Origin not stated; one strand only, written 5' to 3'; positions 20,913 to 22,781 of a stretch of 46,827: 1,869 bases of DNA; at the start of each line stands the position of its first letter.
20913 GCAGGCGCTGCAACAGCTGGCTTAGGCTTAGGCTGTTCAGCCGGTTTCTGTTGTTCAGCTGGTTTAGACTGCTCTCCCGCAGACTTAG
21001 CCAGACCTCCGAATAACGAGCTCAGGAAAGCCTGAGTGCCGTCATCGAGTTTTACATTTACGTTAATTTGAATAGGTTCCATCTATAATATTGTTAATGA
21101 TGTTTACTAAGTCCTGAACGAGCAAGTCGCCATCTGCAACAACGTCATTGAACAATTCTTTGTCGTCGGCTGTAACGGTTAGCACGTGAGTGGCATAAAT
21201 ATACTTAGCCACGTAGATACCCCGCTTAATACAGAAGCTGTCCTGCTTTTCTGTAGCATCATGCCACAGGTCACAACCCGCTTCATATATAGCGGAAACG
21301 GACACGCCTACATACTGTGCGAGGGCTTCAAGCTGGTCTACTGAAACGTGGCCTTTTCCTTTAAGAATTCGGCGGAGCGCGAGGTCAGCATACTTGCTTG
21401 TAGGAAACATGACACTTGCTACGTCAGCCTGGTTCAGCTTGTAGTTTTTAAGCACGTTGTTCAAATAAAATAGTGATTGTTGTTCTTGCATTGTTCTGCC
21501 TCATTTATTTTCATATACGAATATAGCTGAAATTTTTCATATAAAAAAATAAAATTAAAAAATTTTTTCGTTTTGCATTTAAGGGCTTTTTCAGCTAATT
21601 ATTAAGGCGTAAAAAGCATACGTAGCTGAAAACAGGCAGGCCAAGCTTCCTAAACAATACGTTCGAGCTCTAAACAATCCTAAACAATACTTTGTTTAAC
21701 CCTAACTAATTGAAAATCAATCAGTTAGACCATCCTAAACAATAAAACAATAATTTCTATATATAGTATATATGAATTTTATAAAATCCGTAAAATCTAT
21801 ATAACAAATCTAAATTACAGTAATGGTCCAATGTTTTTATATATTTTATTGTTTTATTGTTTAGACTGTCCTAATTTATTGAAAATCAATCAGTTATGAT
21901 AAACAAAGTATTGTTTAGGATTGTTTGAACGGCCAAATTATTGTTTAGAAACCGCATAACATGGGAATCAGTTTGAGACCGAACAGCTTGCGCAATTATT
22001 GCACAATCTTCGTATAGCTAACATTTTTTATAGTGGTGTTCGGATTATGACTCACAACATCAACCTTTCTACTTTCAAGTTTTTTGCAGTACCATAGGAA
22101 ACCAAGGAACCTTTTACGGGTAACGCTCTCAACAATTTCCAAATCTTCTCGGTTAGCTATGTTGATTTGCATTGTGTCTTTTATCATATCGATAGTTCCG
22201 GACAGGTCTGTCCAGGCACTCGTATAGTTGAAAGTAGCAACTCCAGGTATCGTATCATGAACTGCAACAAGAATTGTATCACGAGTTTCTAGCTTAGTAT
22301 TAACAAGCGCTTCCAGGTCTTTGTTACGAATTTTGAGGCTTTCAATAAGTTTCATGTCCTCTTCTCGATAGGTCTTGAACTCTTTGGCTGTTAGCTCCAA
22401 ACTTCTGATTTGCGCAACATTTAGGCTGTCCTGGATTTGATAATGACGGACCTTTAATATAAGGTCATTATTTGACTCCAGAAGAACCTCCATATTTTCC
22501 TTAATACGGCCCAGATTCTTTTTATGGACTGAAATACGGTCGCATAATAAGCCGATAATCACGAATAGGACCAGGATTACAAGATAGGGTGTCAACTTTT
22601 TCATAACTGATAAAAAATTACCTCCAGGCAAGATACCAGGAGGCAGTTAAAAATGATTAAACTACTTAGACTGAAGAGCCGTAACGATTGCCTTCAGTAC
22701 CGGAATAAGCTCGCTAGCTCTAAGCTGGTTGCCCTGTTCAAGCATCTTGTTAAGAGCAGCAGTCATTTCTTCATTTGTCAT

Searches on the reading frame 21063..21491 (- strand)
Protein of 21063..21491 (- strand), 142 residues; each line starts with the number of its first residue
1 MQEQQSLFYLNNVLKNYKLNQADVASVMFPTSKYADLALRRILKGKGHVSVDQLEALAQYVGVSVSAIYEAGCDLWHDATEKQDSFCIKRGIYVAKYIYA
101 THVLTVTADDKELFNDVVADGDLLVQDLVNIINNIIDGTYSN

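Call 11: search_protein_families(library=pfam, proteins=[window:21063-21491:-], max_evalue=0.01)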
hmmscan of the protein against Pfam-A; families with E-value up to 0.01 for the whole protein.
window:21063-21491:- (142 aa): 0 families

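Call 13: search_protein_families(library=phrogs, proteins=[window:21063-21491:-], max_evalue=0.01)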
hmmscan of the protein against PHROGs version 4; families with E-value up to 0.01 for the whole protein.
window:21063-21491:- (142 aa): 1 family
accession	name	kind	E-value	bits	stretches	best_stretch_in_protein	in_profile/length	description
phrog_4583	-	transcription regulation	0.0055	17.7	1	37-68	38-69/81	transcriptional repressor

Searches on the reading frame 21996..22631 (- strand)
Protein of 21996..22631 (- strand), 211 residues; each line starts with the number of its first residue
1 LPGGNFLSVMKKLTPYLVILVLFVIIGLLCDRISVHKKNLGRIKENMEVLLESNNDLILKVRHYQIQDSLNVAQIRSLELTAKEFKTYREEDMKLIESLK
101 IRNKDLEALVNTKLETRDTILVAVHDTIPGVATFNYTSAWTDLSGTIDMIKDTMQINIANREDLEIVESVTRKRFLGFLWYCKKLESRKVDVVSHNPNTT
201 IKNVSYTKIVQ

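Call 11: search_protein_families(library=pfam, proteins=[window:21996-22631:-], max_evalue=0.01)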
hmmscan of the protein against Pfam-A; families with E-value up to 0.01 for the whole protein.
window:21996-22631:- (211 aa): 1 family
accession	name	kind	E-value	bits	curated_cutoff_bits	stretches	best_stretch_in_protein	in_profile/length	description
PF20186.3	DUF6549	-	4.3e-27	95.5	27.4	1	50-209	8-165/167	Family of unknown function (DUF6549)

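Call 13: search_protein_families(library=phrogs, proteins=[window:21996-22631:-], max_evalue=0.01)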
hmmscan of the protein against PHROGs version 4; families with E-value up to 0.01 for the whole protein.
window:21996-22631:- (211 aa): 1 family
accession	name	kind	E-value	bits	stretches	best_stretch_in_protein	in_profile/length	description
phrog_14010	-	unknown function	1.1e-19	71.9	1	21-210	4-196/197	-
